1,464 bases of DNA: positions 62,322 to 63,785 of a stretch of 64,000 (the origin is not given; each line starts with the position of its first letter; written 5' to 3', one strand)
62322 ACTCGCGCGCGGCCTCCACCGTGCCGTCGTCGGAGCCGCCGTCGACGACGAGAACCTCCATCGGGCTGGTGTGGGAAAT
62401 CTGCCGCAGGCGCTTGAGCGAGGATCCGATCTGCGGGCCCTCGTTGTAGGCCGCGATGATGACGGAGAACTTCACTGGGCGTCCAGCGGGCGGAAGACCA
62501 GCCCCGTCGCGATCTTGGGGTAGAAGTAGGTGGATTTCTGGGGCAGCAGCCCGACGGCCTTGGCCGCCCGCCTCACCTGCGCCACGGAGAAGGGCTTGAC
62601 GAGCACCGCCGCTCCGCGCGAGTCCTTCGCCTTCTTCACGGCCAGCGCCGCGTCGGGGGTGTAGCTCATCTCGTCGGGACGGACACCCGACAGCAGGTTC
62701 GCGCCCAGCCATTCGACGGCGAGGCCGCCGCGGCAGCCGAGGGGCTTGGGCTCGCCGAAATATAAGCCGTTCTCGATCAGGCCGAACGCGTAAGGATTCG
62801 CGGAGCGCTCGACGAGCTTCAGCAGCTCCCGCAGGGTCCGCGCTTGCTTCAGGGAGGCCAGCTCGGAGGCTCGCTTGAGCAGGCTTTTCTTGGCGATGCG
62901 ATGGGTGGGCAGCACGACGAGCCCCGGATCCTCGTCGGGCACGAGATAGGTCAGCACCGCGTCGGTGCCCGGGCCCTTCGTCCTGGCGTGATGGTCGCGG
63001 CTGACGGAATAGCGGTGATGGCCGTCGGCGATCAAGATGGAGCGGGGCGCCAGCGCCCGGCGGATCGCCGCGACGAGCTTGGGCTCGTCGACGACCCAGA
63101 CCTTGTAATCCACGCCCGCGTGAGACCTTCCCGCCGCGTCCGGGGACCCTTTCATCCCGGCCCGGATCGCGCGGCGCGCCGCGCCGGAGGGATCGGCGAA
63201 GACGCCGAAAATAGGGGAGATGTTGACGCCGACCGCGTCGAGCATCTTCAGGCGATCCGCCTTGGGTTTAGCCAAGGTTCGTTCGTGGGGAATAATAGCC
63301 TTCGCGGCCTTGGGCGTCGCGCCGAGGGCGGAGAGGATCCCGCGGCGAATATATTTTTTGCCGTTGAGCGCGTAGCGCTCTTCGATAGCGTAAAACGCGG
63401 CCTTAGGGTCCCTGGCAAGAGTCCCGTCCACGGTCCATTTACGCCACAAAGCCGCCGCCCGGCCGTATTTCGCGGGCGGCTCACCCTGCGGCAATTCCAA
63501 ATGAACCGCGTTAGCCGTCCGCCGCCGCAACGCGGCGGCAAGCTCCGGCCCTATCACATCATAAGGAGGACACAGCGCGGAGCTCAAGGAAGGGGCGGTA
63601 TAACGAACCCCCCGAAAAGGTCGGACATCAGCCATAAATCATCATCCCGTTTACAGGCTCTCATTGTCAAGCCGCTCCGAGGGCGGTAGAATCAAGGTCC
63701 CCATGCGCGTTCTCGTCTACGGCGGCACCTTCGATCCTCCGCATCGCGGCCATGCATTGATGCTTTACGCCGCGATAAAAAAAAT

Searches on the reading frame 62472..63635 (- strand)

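Call 48: search_protein_families(library=pfam, proteins=[window:62472-63635:-], max_evalue=0.00001)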
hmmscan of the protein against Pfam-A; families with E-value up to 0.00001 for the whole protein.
window:62472-63635:- (387 aa): 1 family
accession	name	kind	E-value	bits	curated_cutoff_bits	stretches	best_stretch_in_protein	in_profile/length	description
PF06245.16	DUF1015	-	5.1e-60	203.5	25.8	1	4-287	1-296/325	Protein of unknown function (DUF1015)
